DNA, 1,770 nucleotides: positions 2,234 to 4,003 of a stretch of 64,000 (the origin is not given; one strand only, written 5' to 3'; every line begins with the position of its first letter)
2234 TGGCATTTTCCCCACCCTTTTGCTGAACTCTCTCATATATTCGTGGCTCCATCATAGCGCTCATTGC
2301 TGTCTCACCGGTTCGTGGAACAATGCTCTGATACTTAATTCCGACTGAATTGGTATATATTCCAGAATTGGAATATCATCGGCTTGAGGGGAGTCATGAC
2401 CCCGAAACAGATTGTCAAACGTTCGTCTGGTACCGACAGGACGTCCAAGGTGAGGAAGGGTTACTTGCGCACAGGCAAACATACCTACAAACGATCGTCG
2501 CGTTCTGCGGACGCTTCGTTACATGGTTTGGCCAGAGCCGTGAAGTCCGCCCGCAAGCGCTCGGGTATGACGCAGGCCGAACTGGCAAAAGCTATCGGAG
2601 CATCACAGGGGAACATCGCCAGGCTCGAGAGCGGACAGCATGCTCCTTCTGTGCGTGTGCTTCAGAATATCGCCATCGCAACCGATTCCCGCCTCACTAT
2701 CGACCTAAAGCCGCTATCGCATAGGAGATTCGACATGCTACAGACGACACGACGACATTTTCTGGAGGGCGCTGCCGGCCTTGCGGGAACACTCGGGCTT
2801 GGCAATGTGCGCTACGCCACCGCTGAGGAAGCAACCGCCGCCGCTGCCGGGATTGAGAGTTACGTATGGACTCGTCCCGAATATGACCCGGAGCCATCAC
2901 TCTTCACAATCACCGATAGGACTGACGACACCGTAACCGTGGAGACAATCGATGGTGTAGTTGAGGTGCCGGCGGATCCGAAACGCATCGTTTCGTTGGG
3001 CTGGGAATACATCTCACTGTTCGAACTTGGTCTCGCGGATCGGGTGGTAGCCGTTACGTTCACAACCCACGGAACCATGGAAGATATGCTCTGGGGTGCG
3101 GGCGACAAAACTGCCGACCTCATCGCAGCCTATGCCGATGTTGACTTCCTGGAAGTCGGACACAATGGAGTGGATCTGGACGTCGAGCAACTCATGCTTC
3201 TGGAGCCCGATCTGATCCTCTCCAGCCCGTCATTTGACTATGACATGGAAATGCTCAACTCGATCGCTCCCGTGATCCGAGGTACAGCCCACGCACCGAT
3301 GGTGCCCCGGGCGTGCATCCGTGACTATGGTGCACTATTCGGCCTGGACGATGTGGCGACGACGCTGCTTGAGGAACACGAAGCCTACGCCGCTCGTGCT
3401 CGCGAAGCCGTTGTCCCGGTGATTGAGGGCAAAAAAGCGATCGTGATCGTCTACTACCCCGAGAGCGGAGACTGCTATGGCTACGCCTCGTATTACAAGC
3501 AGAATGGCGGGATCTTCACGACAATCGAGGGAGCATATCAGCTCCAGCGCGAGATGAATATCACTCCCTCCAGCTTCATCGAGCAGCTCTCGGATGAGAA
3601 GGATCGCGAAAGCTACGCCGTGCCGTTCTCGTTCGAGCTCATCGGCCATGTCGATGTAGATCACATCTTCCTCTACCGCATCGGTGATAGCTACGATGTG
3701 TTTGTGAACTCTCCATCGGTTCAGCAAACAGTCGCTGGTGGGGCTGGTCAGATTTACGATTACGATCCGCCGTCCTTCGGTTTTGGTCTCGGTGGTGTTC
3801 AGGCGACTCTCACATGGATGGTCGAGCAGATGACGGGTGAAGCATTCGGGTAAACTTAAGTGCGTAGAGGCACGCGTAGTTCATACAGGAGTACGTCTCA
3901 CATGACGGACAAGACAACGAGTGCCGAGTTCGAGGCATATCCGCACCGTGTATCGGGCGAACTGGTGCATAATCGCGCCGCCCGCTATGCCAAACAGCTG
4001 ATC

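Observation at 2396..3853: XRE HTH runs, without a stop codon, into a Tat signal and a siderophore-binding protein; an internal RBS suggests two products from one ORF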

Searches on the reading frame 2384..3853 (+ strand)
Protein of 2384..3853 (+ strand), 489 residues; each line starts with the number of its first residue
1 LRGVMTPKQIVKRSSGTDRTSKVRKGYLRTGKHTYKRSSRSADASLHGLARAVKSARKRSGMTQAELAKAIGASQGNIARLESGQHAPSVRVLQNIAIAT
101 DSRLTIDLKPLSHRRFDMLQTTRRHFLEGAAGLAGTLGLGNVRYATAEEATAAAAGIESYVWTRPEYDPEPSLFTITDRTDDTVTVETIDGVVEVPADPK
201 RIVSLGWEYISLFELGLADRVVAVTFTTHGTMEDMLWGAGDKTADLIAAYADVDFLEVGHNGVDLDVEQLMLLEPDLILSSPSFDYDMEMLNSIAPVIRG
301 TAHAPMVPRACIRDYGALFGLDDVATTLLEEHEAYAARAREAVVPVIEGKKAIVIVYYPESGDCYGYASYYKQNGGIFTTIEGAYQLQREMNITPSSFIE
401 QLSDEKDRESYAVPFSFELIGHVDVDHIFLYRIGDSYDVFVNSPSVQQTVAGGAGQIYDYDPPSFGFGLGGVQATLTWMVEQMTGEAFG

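Call 3: search_protein_families(library=pfam, proteins=[window:2384-3853:+], max_evalue=0.01)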
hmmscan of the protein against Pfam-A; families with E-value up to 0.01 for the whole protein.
window:2384-3853:+ (489 aa): 6 families
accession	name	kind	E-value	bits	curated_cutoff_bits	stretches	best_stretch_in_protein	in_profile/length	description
PF01381.28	HTH_3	-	2e-11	44.2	23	1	53-102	1-50/55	Helix-turn-helix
PF01497.23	Peripla_BP_2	-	1.4e-10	41.4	27.5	1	202-462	1-233/235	Periplasmic binding protein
PF13560.12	HTH_31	-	4.1e-09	37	27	1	49-97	2-51/64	Helix-turn-helix domain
PF12844.13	HTH_19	-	0.00033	20.9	30.2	1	52-96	3-47/64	Helix-turn-helix domain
PF13443.12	HTH_26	-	0.00048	20.8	22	1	58-100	7-50/63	Cro/C1-type HTH DNA-binding domain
PF20432.4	Xre-like-HTH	-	0.0022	18.7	25.8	1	49-82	11-43/63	Antitoxin Xre-like helix-turn-helix domain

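Call 5: find_homologous_proteins(query=window:2384-3853:+, max_evalue=0.00001)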
Query window:2384-3853:+ (489 aa): 10 proteins with E <= 0.00001 among 8000 candidates.
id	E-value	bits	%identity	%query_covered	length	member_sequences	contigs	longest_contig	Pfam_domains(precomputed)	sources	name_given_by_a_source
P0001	0.0e+0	1036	100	94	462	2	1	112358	PF01497.24,PF01381.29,PF13560.13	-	-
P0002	1.9e-173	596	57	96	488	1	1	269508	PF12844.14,PF01497.24,PF01381.29,PF13560.13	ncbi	ncbi:MAG: ABC transporter substrate-binding protein [Thermomicrobiales bacterium]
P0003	2.3e-138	480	52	95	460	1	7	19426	PF01497.24,PF01381.29,PF13560.13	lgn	-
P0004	2.4e-127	444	49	94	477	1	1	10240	PF01497.24,PF01381.29,PF13560.13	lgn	-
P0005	1.7e-118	414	49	91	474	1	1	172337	PF01497.24,PF01381.29,PF13560.13,PF13443.13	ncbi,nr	ncbi:MAG: ABC transporter substrate-binding protein [Thermomicrobiales bacterium]|nr:ABC transporter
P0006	5.0e-113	396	47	91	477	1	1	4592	PF01497.24,PF01381.29,PF13560.13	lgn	-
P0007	4.4e-109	383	52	75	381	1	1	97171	PF01497.24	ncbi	ncbi:MAG: ABC transporter substrate-binding protein [Thermomicrobiales bacterium]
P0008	5.9e-104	366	45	90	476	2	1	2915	PF01497.24,PF01381.29,PF13560.13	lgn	-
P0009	2.1e-98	348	44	91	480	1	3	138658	PF01497.24,PF01381.29,PF13560.13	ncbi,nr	ncbi:MAG: ABC transporter substrate-binding protein [Thermomicrobiales bacterium]|nr:ABC transporter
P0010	8.0e-95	336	42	90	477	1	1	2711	PF01497.24,PF01381.29,PF13560.13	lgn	-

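Call 9: find_related_loci(query=A1, collection=genome_contigs, flank=6000)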
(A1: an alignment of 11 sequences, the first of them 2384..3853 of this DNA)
Query A1 (489 aa) in genome_contigs; peptide patterns used: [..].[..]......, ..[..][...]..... (x = any residue, [..] = any of these).
396 stretches matched a pattern; 4 encode a relative of the query (tblastn E <= 1e-3); 4 distinct loci.
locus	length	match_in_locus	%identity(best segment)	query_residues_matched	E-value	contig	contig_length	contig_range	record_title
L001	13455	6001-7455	57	20-489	5e-178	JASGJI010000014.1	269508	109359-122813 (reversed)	MAG: Thermomicrobiales bacterium isolate 5N436 JMF-2111-06-0005.ont.bin.436_13, whole genome shotgun sequence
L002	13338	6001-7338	48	49-489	1e-123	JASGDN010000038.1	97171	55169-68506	MAG: Thermomicrobiales bacterium isolate 4M006 JMF-2106-05-0004.bin.6_38, whole genome shotgun sequence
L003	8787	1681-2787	47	111-489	6e-108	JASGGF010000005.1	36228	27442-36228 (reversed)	MAG: Thermomicrobiales bacterium isolate 5H213 JMF-2111-06-0005.hyb.bin.213_4, whole genome shotgun sequence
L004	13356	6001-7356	44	46-488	9e-107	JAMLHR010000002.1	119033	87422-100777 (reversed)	MAG: Thermomicrobiales bacterium isolate ACE_NR_CHLO14 ACE_NR_CHLO14_2, whole genome shotgun sequence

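Call 12: find_encoding_contigs(protein=P0005, flank=8000, max_places=2)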
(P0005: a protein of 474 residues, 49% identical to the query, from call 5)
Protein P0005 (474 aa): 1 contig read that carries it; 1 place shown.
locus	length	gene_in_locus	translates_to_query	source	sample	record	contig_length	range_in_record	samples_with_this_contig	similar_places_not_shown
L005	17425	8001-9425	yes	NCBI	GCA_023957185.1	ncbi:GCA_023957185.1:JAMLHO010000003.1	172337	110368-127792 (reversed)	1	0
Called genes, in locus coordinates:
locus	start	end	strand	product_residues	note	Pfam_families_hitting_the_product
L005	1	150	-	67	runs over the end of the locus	-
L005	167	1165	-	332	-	PF00248:Aldo_ket_red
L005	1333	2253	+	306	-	PF06719:AraC_N, PF12833:HTH_18 (weak), PF12840:HTH_20 (faint), PF00165:HTH_AraC, PF12833:HTH_18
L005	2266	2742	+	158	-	PF03668:RapZ-like_N (weak), PF13238:AAA_18, PF13671:AAA_33 (faint), PF01202:SKI (faint)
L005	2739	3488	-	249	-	PF13489:Methyltransf_23 (weak), PF13847:Methyltransf_31, PF08241:Methyltransf_11, PF08242:Methyltransf_12, PF13649:Methyltransf_25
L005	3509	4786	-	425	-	PF00291:PALP, PF00585:Thr_dehydrat_C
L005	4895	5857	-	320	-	PF00296:Bac_luciferase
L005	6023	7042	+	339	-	PF06999:Suc_Fer-like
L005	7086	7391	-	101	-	-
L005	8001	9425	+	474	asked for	PF13560:HTH_31, PF01381:HTH_3, PF13443:HTH_26 (faint), PF01497:Peripla_BP_2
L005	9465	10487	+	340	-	PF06999:Suc_Fer-like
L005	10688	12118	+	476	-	PF01381:HTH_3, PF13560:HTH_31, PF01497:Peripla_BP_2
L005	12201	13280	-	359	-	PF00180:Iso_dh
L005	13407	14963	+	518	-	PF01676:Metalloenzyme, PF06415:iPGM_N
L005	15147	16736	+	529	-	PF02838:Glyco_hydro_20b, PF00728:Glyco_hydro_20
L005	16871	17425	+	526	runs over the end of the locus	PF02838:Glyco_hydro_20b, PF00728:Glyco_hydro_20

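Call 13: find_encoding_contigs(protein=P0009, flank=8000, max_places=2)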
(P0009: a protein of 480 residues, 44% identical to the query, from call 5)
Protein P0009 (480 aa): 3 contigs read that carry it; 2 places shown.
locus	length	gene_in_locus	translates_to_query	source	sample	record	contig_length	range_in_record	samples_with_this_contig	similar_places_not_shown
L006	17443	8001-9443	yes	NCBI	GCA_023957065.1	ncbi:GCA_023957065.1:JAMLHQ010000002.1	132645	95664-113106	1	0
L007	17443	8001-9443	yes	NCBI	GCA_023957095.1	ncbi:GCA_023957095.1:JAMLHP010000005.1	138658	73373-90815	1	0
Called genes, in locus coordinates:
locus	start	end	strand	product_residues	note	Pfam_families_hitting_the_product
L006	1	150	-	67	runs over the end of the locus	-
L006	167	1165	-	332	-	PF00248:Aldo_ket_red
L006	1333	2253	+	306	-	PF06719:AraC_N, PF12833:HTH_18 (weak), PF12840:HTH_20 (faint), PF00165:HTH_AraC, PF12833:HTH_18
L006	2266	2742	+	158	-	PF03668:RapZ-like_N (weak), PF13238:AAA_18, PF13671:AAA_33 (faint), PF01202:SKI (faint)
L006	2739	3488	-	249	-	PF13489:Methyltransf_23 (weak), PF13847:Methyltransf_31, PF08241:Methyltransf_11, PF08242:Methyltransf_12, PF13649:Methyltransf_25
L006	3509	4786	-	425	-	PF00291:PALP, PF00585:Thr_dehydrat_C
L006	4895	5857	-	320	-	PF00296:Bac_luciferase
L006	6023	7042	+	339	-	PF06999:Suc_Fer-like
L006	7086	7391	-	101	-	-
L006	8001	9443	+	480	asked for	PF13560:HTH_31, PF01381:HTH_3, PF01497:Peripla_BP_2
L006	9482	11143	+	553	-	PF00144:Beta-lactamase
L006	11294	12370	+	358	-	PF13546:DDE_5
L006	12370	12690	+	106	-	-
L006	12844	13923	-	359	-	PF00180:Iso_dh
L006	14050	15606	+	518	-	PF01676:Metalloenzyme, PF06415:iPGM_N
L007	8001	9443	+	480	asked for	PF13560:HTH_31, PF01381:HTH_3, PF01497:Peripla_BP_2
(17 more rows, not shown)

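Call 14: find_encoding_contigs(protein=P0003, flank=8000, max_places=2)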
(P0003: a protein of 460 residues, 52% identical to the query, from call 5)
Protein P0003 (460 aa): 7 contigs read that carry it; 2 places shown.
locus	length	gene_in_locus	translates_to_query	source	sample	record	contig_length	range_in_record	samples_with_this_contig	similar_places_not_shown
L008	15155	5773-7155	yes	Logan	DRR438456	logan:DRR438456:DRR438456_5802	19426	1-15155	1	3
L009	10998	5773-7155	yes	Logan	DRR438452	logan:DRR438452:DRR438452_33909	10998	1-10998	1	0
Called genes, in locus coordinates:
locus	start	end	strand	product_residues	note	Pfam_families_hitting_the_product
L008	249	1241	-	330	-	PF00248:Aldo_ket_red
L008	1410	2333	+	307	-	PF06719:AraC_N, PF00165:HTH_AraC (weak), PF12833:HTH_18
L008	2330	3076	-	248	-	PF02517:Rce1-like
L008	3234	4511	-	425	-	PF00291:PALP, PF00585:Thr_dehydrat_C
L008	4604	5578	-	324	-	PF00296:Bac_luciferase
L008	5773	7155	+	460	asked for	PF13560:HTH_31, PF01381:HTH_3, PF01497:Peripla_BP_2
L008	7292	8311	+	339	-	PF06999:Suc_Fer-like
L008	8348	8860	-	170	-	-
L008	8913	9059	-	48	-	-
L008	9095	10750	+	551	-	PF00144:Beta-lactamase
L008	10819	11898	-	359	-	PF00180:Iso_dh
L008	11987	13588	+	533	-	PF01676:Metalloenzyme, PF06415:iPGM_N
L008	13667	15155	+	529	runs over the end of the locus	PF02838:Glyco_hydro_20b, PF00728:Glyco_hydro_20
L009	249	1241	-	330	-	PF00248:Aldo_ket_red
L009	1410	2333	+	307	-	PF06719:AraC_N, PF00165:HTH_AraC (weak), PF12833:HTH_18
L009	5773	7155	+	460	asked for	PF13560:HTH_31, PF01381:HTH_3, PF01497:Peripla_BP_2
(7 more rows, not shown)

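Call 16: find_encoding_contigs(protein=P0001, flank=10000, max_places=2)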
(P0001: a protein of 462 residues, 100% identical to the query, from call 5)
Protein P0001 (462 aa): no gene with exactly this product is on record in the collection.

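Call 20: find_encoding_contigs(protein=P0004, flank=8000, max_places=1)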
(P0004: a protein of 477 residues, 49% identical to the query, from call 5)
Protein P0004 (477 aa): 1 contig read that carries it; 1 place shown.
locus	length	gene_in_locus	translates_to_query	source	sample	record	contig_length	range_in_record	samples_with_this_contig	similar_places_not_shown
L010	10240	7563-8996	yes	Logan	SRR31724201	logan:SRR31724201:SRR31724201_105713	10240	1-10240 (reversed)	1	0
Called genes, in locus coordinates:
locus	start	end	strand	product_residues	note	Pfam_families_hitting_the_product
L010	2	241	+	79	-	?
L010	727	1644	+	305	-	PF06719:AraC_N, PF00165:HTH_AraC, PF12833:HTH_18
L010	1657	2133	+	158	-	PF03668:RapZ-like_N (faint), PF13238:AAA_18, PF13521:AAA_28 (faint)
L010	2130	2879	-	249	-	PF13489:Methyltransf_23 (weak), PF07021:MetW (weak), PF13847:Methyltransf_31, PF08241:Methyltransf_11, PF08242:Methyltransf_12, PF13649:Methyltransf_25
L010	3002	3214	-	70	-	-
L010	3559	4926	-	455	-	PF07690:MFS_1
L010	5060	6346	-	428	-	PF00291:PALP, PF00585:Thr_dehydrat_C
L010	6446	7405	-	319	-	PF00296:Bac_luciferase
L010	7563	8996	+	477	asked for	PF13560:HTH_31, PF01381:HTH_3, PF01497:Peripla_BP_2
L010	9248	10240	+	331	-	?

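Call 21: find_encoding_contigs(protein=P0006, flank=8000, max_places=1)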
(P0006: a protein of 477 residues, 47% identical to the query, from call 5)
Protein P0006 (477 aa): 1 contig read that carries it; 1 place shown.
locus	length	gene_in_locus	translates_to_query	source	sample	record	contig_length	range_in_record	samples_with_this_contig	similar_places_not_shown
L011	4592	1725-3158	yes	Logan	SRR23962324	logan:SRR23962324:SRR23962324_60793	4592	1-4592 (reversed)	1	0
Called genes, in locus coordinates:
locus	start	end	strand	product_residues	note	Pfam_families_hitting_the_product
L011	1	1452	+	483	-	?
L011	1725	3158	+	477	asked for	PF01381:HTH_3, PF13560:HTH_31, PF01497:Peripla_BP_2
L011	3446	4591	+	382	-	?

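Call 22: find_encoding_contigs(protein=P0008, flank=8000, max_places=1)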
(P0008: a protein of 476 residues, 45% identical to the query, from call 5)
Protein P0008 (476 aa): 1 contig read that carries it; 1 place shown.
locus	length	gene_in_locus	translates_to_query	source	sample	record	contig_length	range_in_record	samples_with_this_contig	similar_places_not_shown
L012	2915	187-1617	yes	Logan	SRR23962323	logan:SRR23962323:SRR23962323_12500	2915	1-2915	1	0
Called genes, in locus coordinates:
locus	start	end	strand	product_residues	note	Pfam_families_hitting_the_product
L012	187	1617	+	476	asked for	PF13560:HTH_31, PF01381:HTH_3, PF01497:Peripla_BP_2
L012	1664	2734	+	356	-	PF06999:Suc_Fer-like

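Call 23: find_encoding_contigs(protein=P0010, flank=8000, max_places=1)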
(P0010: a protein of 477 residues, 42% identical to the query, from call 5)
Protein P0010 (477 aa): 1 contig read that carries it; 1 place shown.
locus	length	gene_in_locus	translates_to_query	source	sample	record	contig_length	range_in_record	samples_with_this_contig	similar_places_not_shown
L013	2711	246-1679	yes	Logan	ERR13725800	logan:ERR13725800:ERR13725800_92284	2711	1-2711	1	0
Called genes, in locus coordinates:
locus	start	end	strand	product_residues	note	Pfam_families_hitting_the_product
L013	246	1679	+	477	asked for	PF13560:HTH_31, PF01381:HTH_3 (weak), PF01497:Peripla_BP_2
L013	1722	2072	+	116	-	PF09981:DUF2218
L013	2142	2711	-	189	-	?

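Call 34: predict_structure(alignment_id=A1)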
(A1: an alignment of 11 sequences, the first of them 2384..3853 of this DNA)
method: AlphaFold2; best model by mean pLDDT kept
length: 489 residues; sequences in the alignment: 11
mean_pLDDT: 81.1   pTM: 0.69
mean pLDDT of the five models: 81.1, 80.8, 79.6, 78.9, 78.2
residues with pLDDT >= 90: 280; 70-90: 114; 50-70: 14; < 50: 81
segments of 3 or more residues with pLDDT < 50: 1-42, 106-141, 231-233
pLDDT, mean of each block of 10 residues (from residue 1): 31 29 28 33 65 86 91 86 76 81 53 29 32 36 70 89 93 96 95 96 95 97 81 70 93 88 86 97 89 96 93 97 98 98 94 94 91 90 95 96 90 89 96 91 95 97 92 97 95
secondary structure, 60 per line:
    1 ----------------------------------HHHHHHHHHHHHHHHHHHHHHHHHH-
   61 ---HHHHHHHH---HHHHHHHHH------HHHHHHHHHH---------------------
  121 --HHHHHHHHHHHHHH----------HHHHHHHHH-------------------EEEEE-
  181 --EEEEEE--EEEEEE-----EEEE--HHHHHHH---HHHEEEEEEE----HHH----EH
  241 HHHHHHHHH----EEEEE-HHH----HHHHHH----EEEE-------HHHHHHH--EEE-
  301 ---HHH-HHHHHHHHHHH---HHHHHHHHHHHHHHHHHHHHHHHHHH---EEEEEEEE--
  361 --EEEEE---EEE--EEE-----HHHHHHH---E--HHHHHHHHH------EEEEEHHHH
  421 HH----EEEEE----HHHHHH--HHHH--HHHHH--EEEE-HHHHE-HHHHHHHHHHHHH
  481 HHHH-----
elements in order: H35-59 H64-71 H75-83 H90-99 H123-136 H147-155 E175-179 E183-188 E191-196 E202-205 H208-214 E221-227 H240-249 E254-258 H267-272 E277-280 H288-294 E297-299 H308-318 H322-347 E351-358 E363-367 E371-373 E376-378 H384-390 H397-405 E412-416 H417-422 E427-431 H436-441 H444-447 H450-454 E457-460 H462-465 H468-484

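Call 36: search_solved_structures(query=A1, max_evalue=0.01)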
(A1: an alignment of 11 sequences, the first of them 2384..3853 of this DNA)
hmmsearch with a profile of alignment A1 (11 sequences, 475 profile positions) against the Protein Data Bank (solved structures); distinct sequences matched with E-value up to 0.01: 103 (the best 60 are shown).
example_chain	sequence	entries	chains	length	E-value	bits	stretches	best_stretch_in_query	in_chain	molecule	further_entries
3hxp_A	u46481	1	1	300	7.6e-19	70.8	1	173-453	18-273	Iron(3+)-hydroxamate-binding protein fhuD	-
3g9q_A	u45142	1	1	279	2.5e-18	69.1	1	181-453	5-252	Ferrichrome-binding protein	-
3tny_A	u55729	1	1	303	8.4e-18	67.3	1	169-322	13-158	YfiY (ABC transport system substrate-binding protein)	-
3be5_A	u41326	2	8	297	2e-15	59.5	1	182-416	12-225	Putative iron compound-binding protein of ABC transporter family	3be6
3gfv_A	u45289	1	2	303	2.3e-13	52.7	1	183-466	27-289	Uncharacterized ABC transporter solute-binding protein yclQ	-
4jcc_A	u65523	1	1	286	1.2e-12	50.3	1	199-455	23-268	Iron-compound ABC transporter, iron-compound-binding protein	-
8xf9_A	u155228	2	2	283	6.2e-12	48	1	185-363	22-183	Iron-hydroxamate ABC transporter substrate-binding protein FtsB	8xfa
8xet_A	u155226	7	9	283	9.1e-12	47.4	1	185-363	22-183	Iron-hydroxamate ABC transporter substrate-binding protein | Iron-hydroxamate ABC transporter substrate-binding protein FtsB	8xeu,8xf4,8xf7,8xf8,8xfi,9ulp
8b7x_A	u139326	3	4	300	1.2e-11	47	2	197-357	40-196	Siderophore ABC transporter substrate-binding protein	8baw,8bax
8bf6_A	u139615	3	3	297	4.3e-11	45.2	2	243-344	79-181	ABC transporter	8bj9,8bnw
3zkw_B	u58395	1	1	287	7.1e-11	44.5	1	173-354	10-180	ENTEROCHELIN UPTAKE PERIPLASMIC BINDING PROTEIN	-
5ad1_A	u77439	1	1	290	7.5e-11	44.4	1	172-352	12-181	ENTEROCHELIN UPTAKE PERIPLASMIC BINDING PROTEIN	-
3zkw_A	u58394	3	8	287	7.6e-11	44.4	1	173-352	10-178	ENTEROCHELIN UPTAKE PERIPLASMIC BINDING PROTEIN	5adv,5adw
5a1j_A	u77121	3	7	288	7.6e-11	44.4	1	173-352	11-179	ENTEROCHELIN UPTAKE PERIPLASMIC BINDING PROTEIN | Enterochelin ABC transporter substrate-binding protein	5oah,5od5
5a5d_A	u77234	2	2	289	7.7e-11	44.4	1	173-352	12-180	ENTEROCHELIN UPTAKE PERIPLASMIC BINDING PROTEIN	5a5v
4b8y_A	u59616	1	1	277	8.4e-07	31.1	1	181-451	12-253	FHUD2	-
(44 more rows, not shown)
